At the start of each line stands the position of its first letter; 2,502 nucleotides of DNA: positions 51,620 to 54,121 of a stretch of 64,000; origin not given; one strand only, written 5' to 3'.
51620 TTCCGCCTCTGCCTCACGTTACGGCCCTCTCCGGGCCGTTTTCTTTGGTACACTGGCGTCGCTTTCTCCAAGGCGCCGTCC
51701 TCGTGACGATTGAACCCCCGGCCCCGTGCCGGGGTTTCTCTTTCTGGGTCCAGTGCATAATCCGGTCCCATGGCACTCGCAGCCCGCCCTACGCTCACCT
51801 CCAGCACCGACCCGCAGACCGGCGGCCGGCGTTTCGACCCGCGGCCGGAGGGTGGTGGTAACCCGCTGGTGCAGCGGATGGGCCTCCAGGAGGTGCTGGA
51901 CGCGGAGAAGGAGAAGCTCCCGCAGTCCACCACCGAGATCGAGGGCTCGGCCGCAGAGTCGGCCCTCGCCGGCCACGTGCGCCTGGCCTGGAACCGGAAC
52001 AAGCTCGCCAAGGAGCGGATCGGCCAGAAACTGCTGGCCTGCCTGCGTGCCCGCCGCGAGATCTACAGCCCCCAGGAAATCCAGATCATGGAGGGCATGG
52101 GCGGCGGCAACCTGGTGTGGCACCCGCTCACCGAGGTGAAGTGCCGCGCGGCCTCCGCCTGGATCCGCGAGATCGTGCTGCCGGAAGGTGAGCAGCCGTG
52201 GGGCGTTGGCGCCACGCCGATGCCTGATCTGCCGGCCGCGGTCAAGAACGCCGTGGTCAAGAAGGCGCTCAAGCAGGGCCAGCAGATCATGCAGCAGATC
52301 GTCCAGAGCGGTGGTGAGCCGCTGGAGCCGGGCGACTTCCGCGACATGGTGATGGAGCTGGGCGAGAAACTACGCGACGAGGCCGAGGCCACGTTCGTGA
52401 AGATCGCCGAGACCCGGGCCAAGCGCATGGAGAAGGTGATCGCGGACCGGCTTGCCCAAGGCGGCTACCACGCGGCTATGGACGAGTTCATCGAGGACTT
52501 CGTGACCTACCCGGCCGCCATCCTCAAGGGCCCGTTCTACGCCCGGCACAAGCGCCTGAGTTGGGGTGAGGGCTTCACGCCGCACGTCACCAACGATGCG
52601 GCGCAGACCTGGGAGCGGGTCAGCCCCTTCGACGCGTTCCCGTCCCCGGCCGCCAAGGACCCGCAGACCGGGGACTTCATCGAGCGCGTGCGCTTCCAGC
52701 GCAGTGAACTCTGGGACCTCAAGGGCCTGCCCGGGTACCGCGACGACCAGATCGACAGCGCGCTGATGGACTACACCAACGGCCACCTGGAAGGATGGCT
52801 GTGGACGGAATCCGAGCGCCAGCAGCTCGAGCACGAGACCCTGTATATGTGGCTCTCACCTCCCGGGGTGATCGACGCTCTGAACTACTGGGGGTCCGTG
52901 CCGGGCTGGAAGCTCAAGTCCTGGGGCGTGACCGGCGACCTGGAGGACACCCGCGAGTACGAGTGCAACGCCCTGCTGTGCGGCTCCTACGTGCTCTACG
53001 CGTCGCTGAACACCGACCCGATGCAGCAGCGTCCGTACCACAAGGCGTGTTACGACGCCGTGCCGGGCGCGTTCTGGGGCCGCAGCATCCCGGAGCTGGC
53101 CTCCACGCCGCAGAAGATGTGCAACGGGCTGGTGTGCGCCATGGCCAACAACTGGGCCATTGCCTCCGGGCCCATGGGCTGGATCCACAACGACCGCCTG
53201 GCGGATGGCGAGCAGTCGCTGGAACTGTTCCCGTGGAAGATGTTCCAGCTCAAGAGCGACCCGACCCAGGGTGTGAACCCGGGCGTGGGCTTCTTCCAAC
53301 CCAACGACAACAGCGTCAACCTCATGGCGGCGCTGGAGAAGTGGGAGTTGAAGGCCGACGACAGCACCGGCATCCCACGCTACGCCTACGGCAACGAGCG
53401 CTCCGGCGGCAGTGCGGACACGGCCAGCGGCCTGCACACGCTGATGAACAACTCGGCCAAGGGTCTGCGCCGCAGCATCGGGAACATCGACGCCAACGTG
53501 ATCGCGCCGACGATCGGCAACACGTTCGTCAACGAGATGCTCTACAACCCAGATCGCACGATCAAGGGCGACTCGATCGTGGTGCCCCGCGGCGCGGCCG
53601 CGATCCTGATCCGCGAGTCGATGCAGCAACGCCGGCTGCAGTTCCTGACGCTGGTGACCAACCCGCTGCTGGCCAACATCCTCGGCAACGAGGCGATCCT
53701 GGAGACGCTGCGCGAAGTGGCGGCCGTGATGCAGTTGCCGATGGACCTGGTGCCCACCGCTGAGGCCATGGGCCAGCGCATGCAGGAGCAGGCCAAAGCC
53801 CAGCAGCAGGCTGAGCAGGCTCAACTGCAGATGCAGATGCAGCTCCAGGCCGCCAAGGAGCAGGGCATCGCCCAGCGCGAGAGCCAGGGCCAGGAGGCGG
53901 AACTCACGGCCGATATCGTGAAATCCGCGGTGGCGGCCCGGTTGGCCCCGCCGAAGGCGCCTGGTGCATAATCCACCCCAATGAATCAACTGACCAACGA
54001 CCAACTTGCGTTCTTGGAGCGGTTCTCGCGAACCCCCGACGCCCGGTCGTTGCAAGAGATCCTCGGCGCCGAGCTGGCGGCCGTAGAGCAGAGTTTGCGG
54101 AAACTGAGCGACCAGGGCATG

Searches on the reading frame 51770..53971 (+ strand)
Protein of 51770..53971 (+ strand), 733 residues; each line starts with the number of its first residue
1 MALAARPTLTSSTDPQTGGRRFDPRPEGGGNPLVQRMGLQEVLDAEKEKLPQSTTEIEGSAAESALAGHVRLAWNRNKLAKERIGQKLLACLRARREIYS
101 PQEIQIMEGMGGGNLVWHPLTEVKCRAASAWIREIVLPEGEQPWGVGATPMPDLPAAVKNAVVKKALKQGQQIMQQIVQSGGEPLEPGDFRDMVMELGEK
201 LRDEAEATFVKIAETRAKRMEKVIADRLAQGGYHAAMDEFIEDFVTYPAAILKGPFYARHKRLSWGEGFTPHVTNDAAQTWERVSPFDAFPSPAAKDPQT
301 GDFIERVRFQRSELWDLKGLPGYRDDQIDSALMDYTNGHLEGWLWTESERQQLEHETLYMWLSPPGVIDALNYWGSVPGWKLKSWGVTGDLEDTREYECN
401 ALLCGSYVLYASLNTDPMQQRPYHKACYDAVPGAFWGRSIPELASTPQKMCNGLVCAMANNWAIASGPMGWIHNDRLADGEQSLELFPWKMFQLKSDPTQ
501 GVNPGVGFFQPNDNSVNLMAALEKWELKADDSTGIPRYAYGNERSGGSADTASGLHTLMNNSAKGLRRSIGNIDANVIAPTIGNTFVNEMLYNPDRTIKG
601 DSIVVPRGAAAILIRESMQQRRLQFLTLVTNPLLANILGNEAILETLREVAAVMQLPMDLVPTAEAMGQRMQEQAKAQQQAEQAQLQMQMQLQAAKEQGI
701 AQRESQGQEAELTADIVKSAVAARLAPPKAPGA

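Call 11: search_protein_families(library=pfam, proteins=[window:51770-53971:+], max_evalue=0.01)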
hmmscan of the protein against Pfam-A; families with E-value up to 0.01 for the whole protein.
window:51770-53971:+ (733 aa): 1 family
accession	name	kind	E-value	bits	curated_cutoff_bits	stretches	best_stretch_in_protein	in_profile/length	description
PF23899.1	SU10_portal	-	1.8e-05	23.8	30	1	412-564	303-449/593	Phage SU10 portal protein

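Call 49: search_dna_similar(query=window:51770-53971:+, collection=phages, mode=protein, max_rows=12)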
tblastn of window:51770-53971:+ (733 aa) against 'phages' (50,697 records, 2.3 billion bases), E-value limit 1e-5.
Records with a match: 36; places in all: 36; records where one place covers at least 80% of the query: 12.
Best place of each record, by identity: <60% 36.
By first word of the organism name: Roseobacter 11; Rhizobium 7; Pelagibacter 4; Caudoviricetes 2; Pseudoalteromonas 2; Puniceispirillum 2; Aeromonas 2; Vibrio 2; Sinorhizobium 1; Pasteurella 1; and 2 more.
By host as written in the record: Rhodobacteraceae bacterium FZCC0023 4; Rhodobacteraceae bacterium FZCC0040 4; Candidatus Pelagibacter sp. HTCC7211 3; Rhizobium phaseoli N831 2; - 2; Candidatus Puniceispirillum marinum IMCC1322 2; Vibrio anguillarum PF4 2; Rhodobacteraceae bacterium FZCC0012 1; and 16 more.
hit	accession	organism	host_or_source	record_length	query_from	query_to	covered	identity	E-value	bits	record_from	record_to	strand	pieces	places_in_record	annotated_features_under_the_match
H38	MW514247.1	Roseobacter phage CRP-13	Rhodobacteraceae bacterium FZCC0023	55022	44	666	85%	27.0%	3e-44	178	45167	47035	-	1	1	putative portal protein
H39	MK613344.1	Roseobacter phage CRP-2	Rhodobacteraceae bacterium FZCC0023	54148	31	666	87%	25.3%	4e-38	159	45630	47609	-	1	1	putative portal protein | terminase large subunit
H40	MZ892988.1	Roseobacter phage CRP-212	Rhodobacteraceae bacterium FZCC0040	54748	64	661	82%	26.4%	2e-43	176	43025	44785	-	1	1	putative portal protein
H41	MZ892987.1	Roseobacter phage CRP-207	Rhodobacteraceae bacterium FZCC0040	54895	63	661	82%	26.1%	2e-37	157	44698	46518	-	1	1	putative portal protein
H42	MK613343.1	Roseobacter phage CRP-1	Rhodobacteraceae bacterium FZCC0023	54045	50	656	83%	25.6%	2e-36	154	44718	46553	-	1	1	putative portal protein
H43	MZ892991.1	Roseobacter phage CRP-603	Rhodobacteraceae bacterium FZCC0012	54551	64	656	81%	25.9%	2e-36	154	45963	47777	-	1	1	putative portal protein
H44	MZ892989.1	Roseobacter phage CRP-235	Rhodobacteraceae bacterium FZCC0040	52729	40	661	85%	24.5%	5e-34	146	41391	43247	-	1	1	putative portal protein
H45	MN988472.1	Rhizobium phage RHph_TM3_14A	Rhizobium etli T3_14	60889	200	656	62%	33.3%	1e-65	242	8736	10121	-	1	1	portal protein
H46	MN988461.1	Rhizobium phage RHph_TM27A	Rhizobium phaseoli N831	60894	200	656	62%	33.3%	1e-65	242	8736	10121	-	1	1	portal protein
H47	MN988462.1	Rhizobium phage RHph_TM27B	Rhizobium phaseoli N831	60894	200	656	62%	33.3%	1e-65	242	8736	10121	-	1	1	portal protein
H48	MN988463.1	Rhizobium phage RHph_TM29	Rhizobium phaseoli N931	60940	200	656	62%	33.3%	1e-65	242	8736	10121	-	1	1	portal protein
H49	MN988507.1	Rhizobium phage RHph_N3_13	Rhizobium phaseoli N3_13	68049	64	656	81%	25.3%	5e-37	155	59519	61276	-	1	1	putative portal protein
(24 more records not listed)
